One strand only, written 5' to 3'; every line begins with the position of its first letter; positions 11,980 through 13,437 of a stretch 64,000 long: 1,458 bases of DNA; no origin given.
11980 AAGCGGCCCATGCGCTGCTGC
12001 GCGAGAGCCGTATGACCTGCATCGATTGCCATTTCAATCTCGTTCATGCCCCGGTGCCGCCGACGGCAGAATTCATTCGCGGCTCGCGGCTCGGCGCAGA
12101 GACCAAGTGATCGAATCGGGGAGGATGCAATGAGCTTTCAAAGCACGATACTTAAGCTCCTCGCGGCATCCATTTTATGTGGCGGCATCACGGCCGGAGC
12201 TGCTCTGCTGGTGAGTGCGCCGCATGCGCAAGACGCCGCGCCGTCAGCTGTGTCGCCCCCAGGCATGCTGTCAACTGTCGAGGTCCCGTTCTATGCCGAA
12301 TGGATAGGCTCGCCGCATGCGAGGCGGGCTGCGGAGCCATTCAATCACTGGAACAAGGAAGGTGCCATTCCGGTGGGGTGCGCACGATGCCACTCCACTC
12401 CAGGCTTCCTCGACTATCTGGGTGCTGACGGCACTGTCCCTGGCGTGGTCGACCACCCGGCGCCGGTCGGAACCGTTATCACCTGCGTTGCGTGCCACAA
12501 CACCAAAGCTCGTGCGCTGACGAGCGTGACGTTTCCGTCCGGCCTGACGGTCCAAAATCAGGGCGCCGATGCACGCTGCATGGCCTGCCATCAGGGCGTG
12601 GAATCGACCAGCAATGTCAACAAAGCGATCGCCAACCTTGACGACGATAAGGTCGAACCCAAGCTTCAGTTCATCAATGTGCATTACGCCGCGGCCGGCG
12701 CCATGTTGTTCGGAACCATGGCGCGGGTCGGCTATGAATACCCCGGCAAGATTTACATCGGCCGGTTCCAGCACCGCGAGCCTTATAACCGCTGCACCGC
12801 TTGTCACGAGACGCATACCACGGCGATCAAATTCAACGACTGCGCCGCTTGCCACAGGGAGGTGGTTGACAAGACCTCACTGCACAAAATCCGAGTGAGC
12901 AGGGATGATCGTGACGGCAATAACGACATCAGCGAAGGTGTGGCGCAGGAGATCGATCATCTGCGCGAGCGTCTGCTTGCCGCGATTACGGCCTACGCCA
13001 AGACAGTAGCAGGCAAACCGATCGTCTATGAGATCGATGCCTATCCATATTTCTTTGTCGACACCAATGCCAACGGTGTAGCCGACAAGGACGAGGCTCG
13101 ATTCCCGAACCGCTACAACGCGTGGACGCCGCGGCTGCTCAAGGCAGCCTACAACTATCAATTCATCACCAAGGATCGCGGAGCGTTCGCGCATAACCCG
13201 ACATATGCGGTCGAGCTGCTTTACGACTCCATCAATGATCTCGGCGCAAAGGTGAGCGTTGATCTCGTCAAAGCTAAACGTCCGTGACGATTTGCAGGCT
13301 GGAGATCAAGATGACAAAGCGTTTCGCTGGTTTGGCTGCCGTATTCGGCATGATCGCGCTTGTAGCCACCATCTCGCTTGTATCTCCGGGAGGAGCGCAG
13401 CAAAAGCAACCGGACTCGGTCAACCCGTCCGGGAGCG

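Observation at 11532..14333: Orphan three-cytochrome operon: NapC/NrfH-type tetrahaem, novel pentahaem and FdnI-like cytochrome b, with no catalytic subunit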

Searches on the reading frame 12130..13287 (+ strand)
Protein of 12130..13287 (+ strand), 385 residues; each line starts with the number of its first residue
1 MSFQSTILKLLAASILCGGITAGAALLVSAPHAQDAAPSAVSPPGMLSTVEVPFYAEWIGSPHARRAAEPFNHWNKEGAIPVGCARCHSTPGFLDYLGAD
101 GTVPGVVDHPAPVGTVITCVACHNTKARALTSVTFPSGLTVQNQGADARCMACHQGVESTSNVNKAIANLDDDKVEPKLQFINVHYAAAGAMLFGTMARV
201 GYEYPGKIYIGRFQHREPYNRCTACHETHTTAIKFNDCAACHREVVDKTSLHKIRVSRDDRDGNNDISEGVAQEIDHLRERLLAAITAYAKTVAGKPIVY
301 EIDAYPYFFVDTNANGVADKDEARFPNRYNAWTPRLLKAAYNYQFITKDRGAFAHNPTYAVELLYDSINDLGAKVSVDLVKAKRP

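Call 3: search_protein_families(library=pfam, proteins=[window:12130-13287:+], max_evalue=0.01)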
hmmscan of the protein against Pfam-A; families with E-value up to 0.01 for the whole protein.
window:12130-13287:+ (385 aa): 3 families
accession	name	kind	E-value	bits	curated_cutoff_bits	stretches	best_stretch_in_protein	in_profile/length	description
PF14522.11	Cytochrome_C7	-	2.5e-10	40.4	24.8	3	71-155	3-67/67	Cytochrome c7 and related cytochrome c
PF02085.21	Cytochrom_CIII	-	2.3e-07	31.5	22.9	2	213-250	23-61/101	Class III cytochrome C family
PF14537.11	Cytochrom_c3_2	-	6.6e-05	23.7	25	0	219-242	6-78/79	Cytochrome c3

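Call 4: search_protein_families(library=ncbifam, proteins=[window:12130-13287:+], max_evalue=0.01)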
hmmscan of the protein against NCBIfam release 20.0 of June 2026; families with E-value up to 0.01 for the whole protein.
window:12130-13287:+ (385 aa): 4 families
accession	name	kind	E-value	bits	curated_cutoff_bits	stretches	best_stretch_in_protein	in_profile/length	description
TIGR03153.1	cytochr_NrfH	equivalog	1.3e-05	25.2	134.2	0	118-157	104-136/138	cytochrome c nitrite reductase small subunit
NF005974.0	PRK08061.1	equivalog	0.001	19.1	77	1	212-251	15-53/61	type Z 30S ribosomal protein S14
NF045713.1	CxxCH_16_HmcA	equivalog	0.0012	17.5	400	0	214-253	467-506/541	sulfate respiration complex hexadecaheme cytochrome HmcA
TIGR02485.1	CobZ_N-term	equivalog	0.0068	15.2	372.55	0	298-378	251-333/437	FAD-dependent tricarballylate dehydrogenase TcuA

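Call 6: find_homologous_proteins(query=window:12130-13284:+, max_evalue=0.001)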
Query window:12130-13284:+ (385 aa): 892 proteins with E <= 0.001 among 8000 candidates; the best 120 are listed.
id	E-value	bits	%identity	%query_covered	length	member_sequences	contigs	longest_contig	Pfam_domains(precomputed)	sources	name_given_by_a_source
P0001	2.6e-264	894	100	100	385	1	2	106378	PF02085.22,PF14522.12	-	-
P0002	9.1e-215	731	82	99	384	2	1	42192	PF14537.12,PF14522.12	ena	-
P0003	1.2e-210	717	80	100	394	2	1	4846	PF14537.12,PF02085.22,PF14522.12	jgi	jgi:hypothetical protein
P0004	5.6e-209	712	78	100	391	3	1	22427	PF02085.22,PF14522.12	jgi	jgi:hypothetical protein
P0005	5.8e-206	702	54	84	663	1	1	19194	PF14537.12,PF02085.22,PF14522.12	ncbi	ncbi:MAG: cytochrome c3 family protein [Anaerolineae bacterium]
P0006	3.5e-205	699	52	85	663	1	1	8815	PF14537.12,PF02085.22,PF14522.12,PF22113.2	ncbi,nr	ncbi:MAG: hypothetical protein H5T59_00425 [Anaerolineae bacterium]|nr:hypothetical protein [Anaerol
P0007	6.4e-203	692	76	100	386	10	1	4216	PF02085.22,PF14522.12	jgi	-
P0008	4.1e-200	683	77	100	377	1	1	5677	PF02085.22,PF14522.12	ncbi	-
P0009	1.3e-196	671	52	86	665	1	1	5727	PF14537.12,PF02085.22,PF14522.12,PF22113.2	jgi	jgi:hypothetical protein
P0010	3.9e-196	669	50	87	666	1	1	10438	PF09699.16,PF14537.12,PF02085.22,PF14522.12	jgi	jgi:hypothetical protein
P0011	2.1e-195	667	72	100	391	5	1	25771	PF14537.12,PF02085.22,PF14522.12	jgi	jgi:Cytochrome c7 and related cytochrome c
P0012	1.0e-193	662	72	100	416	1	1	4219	PF02085.22,PF14522.12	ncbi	-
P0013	1.8e-193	661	72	100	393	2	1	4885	PF14537.12,PF02085.22,PF14522.12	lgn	-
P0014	6.5e-193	659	72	100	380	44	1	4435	PF02085.22,PF14522.12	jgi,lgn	jgi:hypothetical protein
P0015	5.0e-191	653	48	87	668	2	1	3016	PF14537.12,PF02085.22,PF14522.12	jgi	jgi:hypothetical protein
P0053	2.3e-178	611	51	85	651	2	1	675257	PF14537.12,PF02085.22,PF14522.12,PF22113.2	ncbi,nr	ncbi:MAG: hypothetical protein H6642_13175 [Caldilineaceae bacterium]|nr:hypothetical protein [Caldi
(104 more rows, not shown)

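Call 7: search_solved_structures(query=window:12130-13284:+, max_evalue=1, show_alignments=2)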
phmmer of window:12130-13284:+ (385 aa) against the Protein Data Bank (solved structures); distinct sequences matched with E-value up to 1: 15.
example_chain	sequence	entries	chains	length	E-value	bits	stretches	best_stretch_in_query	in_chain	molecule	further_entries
7nhl_o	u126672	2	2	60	0.064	15.3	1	216-256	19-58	30S ribosomal protein S14 type Z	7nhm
5njt_N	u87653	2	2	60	0.065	15.3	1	217-252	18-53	30S ribosomal protein S14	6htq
3j9w_AN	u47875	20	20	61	0.067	15.3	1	217-252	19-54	30S ribosomal protein uS14 | 30S ribosomal protein S14 | 30S ribosomal protein S14 type Z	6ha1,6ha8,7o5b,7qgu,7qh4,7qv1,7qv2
6o8w_n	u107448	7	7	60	0.074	15.1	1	216-252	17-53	30S ribosomal protein S14 type Z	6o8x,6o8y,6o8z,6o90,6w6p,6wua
7nhk_o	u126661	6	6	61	0.078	15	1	216-252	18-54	30S ribosomal protein S14 type Z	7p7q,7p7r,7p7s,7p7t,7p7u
5li0_n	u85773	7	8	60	0.08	15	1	216-255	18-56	30S ribosomal protein S14 type Z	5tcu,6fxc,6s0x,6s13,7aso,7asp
5nd8_n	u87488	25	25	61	0.083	15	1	216-255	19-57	30S ribosomal protein S14 type Z | Small ribosomal subunit protein uS14B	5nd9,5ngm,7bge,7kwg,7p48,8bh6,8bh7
7nhn_o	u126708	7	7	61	0.12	14.5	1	217-252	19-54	30S ribosomal protein S14 type Z | Small ribosomal subunit protein uS14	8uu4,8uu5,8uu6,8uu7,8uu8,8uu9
5myj_AN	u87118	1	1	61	0.12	14.4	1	216-254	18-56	30S ribosomal protein S14 type Z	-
8yp6_n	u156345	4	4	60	0.37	12.8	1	218-251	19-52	Small ribosomal subunit protein uS14B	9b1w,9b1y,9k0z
32nj_N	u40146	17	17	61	0.38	12.8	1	218-251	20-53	Small ribosomal subunit protein uS14B | 30S ribosomal protein S14 type Z | 30S Ribosomal Protein S14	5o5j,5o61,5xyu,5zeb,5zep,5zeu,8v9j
8crx_S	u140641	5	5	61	0.64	12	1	218-250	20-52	30S ribosomal protein S14 type Z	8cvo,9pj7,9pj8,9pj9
2pop_B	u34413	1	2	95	0.85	11.6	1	135-186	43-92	Baculoviral IAP repeat-containing protein 4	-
9wqv_C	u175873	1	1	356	0.86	11.6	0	62-168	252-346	Photosynthetic reaction center cytochrome c subunit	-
2poi_A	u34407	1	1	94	0.91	11.5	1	135-186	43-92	Baculoviral IAP repeat-containing protein 4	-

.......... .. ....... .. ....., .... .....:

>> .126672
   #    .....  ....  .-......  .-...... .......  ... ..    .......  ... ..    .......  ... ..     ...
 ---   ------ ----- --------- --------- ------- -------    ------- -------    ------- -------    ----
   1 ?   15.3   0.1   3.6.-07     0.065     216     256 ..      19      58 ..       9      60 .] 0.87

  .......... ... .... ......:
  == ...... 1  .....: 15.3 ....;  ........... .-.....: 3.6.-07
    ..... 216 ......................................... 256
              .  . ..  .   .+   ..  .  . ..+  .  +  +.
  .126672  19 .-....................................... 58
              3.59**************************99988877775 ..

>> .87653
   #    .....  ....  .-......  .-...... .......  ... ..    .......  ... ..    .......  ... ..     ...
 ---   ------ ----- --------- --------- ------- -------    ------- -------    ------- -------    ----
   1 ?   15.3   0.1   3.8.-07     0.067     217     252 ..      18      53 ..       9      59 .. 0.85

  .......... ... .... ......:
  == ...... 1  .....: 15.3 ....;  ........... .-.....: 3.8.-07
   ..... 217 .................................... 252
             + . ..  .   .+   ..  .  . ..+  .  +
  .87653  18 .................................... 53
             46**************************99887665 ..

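Call 8: find_related_loci(query=window:12130-13284:+, collection=genome_contigs, flank=8000)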
Query window:12130-13284:+ (385 aa) in genome_contigs; peptide patterns used: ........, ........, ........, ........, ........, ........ (x = any residue, [..] = any of these).
100 stretches matched a pattern; 19 encode a relative of the query (tblastn E <= 1e-3); 19 distinct loci.
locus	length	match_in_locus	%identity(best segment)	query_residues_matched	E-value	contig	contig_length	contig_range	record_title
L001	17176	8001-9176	68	1-385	0e+0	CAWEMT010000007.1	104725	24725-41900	MAG: uncultured Alphaproteobacteria bacterium isolate MFD02416.bin.1.57 genome assembly, contig: contig_90516, whole gen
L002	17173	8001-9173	67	1-382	3e-180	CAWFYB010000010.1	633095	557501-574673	MAG: uncultured proteobacterium isolate MFD05442.bin.2.110 genome assembly, contig: contig_7306, whole genome shotgun se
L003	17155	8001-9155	67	1-385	1e-178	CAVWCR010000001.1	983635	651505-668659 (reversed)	MAG: uncultured Alphaproteobacteria bacterium isolate MFD04944.bin.1.54 genome assembly, contig: contig_13489, whole gen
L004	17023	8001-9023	73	45-385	2e-178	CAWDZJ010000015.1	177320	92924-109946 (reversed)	MAG: uncultured Alphaproteobacteria bacterium isolate MFD05684.bin.2.282 genome assembly, contig: contig_47093, whole ge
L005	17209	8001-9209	64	1-385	4e-172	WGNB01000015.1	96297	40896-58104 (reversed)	MAG: Rhodopseudomonas sp. isolate RI_341 c_000000159980, whole genome shotgun sequence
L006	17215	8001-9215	61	1-382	3e-169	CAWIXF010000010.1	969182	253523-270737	MAG: uncultured Alphaproteobacteria bacterium isolate MFD05684.bin.1.38 genome assembly, contig: contig_31794, whole gen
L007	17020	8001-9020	67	46-385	7e-161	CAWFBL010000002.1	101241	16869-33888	MAG: uncultured proteobacterium isolate MFD02416.bin.1.311 genome assembly, contig: contig_1755, whole genome shotgun se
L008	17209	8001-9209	59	4-385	3e-160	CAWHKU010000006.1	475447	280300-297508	MAG: uncultured Alphaproteobacteria bacterium isolate MFD02416.bin.2.259 genome assembly, contig: contig_24853, whole ge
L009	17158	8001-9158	63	7-385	1e-158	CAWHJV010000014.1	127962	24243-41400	MAG: uncultured proteobacterium isolate MFD01721.bin.2.134 genome assembly, contig: contig_7098, whole genome shotgun se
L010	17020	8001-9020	66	46-385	1e-157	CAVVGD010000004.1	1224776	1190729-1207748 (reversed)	MAG: uncultured proteobacterium isolate MFD02416.bin.1.130 genome assembly, contig: contig_22450, whole genome shotgun s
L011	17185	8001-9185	61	7-385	8e-158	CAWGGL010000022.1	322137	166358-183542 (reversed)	MAG: uncultured proteobacterium isolate MFD02923.bin.2.34 genome assembly, contig: contig_655, whole genome shotgun sequ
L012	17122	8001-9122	61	3-366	5e-154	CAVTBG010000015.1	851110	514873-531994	MAG: uncultured proteobacterium isolate MFD02416.bin.1.18 genome assembly, contig: contig_964, whole genome shotgun sequ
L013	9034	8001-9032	65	1-328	6e-148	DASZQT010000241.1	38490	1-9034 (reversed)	MAG TPA_asm: Pseudolabrys sp. isolate SMAG_U6005 k141_256813, whole genome shotgun sequence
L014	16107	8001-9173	59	7-385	1e-147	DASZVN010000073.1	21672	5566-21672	MAG TPA_asm: Hyphomicrobiales bacterium isolate SMAG_U6132 k141_230567, whole genome shotgun sequence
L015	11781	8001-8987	65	57-385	5e-146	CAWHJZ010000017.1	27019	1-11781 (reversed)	MAG: uncultured proteobacterium isolate MFD02923.bin.2.12 genome assembly, contig: contig_1282, whole genome shotgun seq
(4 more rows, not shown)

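Call 11: find_encoding_contigs(protein=P0053, flank=8000, max_places=2)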
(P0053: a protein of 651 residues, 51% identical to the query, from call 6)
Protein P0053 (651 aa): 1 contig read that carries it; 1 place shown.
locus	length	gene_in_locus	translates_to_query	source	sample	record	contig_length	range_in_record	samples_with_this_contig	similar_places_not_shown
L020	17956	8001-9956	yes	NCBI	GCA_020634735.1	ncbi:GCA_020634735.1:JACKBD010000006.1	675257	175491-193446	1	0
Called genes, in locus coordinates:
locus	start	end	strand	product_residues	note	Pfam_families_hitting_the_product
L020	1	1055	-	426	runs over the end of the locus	-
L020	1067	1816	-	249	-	PF08032:SpoU_sub_bind, PF00588:SpoU_methylase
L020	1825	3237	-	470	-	PF01406:tRNA-synt_1e, PF09334:tRNA-synt_1g (weak), PF00133:tRNA-synt_1 (weak), PF09190:DALR_2, PF23493:CysS_C (weak)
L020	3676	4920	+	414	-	PF01391:Collagen (weak), PF14522:Cytochrome_C7 (faint), PF14537:Cytochrom_c3_2 (faint), PF09699:Paired_CXXCH_1 (faint), PF13435:Cytochrome_C554 (faint), PF22113:Mtrc-MtrF_II-IV_dom (weak)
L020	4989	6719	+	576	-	PF02085:Cytochrom_CIII (faint), PF14522:Cytochrome_C7 (faint), PF09699:Paired_CXXCH_1 (weak), PF14537:Cytochrom_c3_2 (weak)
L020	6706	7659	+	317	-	PF01292:Ni_hydr_CYTB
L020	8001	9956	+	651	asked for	PF02085:Cytochrom_CIII (faint), PF14537:Cytochrom_c3_2 (faint), PF22113:Mtrc-MtrF_II-IV_dom (faint), PF14522:Cytochrome_C7 (weak)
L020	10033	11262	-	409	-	PF07470:Glyco_hydro_88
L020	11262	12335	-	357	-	PF27675:YCF81_N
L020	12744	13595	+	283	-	PF02585:PIG-L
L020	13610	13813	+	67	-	PF06107:DUF951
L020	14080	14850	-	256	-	PF00378:ECH_1, PF16113:ECH_2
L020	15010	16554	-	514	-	PF25653:HMG-CoA_red_N, PF00368:HMG-CoA_red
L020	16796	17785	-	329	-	PF00248:Aldo_ket_red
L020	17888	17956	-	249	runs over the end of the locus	PF00106:adh_short, PF01370:Epimerase (weak), PF08659:KR, PF13561:adh_short_C2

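Call 19: find_encoding_contigs(protein=P0002, flank=8000, max_places=2)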
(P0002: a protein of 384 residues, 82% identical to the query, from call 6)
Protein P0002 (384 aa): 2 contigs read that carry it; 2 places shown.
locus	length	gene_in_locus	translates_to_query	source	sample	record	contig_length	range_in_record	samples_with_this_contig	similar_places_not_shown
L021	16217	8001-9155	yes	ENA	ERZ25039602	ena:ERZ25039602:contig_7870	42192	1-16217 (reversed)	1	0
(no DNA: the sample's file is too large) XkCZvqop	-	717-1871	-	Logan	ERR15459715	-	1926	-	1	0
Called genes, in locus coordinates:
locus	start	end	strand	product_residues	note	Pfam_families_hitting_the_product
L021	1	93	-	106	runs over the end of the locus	-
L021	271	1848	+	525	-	PF00486:Trans_reg_C, PF00515:TPR_1 (faint), PF07719:TPR_2 (faint), PF12895:ANAPC3 (faint), PF13181:TPR_8 (faint), PF13428:TPR_14 (faint), PF13432:TPR_16 (faint), PF14559:TPR_19 (weak), +1 more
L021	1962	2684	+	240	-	PF00300:His_Phos_1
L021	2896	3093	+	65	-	-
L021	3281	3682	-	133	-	PF00011:HSP20, PF17886:ArsA_HSP20 (faint)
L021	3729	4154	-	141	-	PF00011:HSP20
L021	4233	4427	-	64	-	-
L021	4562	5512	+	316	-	PF07885:Ion_trans_2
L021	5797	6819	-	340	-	PF01040:UbiA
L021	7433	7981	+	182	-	PF03264:Cytochrom_NNT, PF14522:Cytochrome_C7 (faint), PF02085:Cytochrom_CIII (faint)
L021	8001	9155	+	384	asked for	PF14537:Cytochrom_c3_2 (faint), PF14522:Cytochrome_C7 (faint)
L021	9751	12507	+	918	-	PF03699:UPF0182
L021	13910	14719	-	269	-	-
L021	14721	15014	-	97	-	-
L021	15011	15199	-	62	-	-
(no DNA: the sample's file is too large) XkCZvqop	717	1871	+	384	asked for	PF14537:Cytochrom_c3_2 (faint), PF14522:Cytochrome_C7 (faint)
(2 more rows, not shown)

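Call 20: find_encoding_contigs(protein=P0004, flank=8000, max_places=2)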
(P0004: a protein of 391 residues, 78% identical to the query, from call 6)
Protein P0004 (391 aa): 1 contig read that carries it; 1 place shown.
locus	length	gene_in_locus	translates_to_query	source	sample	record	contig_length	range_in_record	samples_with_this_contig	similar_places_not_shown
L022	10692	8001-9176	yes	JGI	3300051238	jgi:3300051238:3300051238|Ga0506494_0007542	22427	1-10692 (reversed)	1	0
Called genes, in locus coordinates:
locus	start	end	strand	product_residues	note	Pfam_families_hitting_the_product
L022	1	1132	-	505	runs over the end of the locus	PF00939:Na_sulph_symp, PF03600:CitMHS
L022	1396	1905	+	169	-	-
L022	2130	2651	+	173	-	-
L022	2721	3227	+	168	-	-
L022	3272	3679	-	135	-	PF00582:Usp (weak)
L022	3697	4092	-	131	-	-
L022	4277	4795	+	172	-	PF00011:HSP20, PF17886:ArsA_HSP20 (weak)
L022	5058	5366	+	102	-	-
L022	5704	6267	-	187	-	PF11127:YgaP-like_TM (faint)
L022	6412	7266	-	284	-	PF01040:UbiA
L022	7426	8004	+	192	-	PF03264:Cytochrom_NNT, PF14522:Cytochrome_C7 (faint)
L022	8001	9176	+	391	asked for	PF02085:Cytochrom_CIII (faint), PF14522:Cytochrome_C7 (weak)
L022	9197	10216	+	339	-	PF01292:Ni_hydr_CYTB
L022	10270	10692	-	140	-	?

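Call 21: find_encoding_contigs(protein=P0011, flank=8000, max_places=2)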
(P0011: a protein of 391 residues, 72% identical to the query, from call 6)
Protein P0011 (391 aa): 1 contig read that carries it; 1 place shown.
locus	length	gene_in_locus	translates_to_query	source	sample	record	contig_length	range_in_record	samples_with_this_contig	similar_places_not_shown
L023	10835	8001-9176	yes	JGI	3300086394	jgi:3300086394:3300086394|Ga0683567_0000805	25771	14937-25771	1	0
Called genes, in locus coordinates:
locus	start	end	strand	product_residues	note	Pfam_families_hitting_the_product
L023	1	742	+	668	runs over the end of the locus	PF01144:CoA_trans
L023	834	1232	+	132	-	-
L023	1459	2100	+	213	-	PF00441:Acyl-CoA_dh_1, PF08028:Acyl-CoA_dh_2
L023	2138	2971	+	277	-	PF00106:adh_short, PF08659:KR, PF13561:adh_short_C2, PF23441:SDR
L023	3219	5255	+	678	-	PF04185:Phosphoesterase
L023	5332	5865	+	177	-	PF14537:Cytochrom_c3_2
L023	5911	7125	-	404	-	PF00478:IMPDH (faint), PF01070:FMN_dh, PF03060:NMO (weak), PF01180:DHO_dh (weak), PF01645:Glu_synthase (weak)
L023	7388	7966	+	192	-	PF03264:Cytochrom_NNT, PF14522:Cytochrome_C7 (faint), PF14537:Cytochrom_c3_2 (faint)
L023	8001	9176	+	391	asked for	PF02085:Cytochrom_CIII (weak), PF14537:Cytochrom_c3_2 (faint), PF14522:Cytochrome_C7 (weak)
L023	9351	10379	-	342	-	PF01292:Ni_hydr_CYTB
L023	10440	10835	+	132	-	?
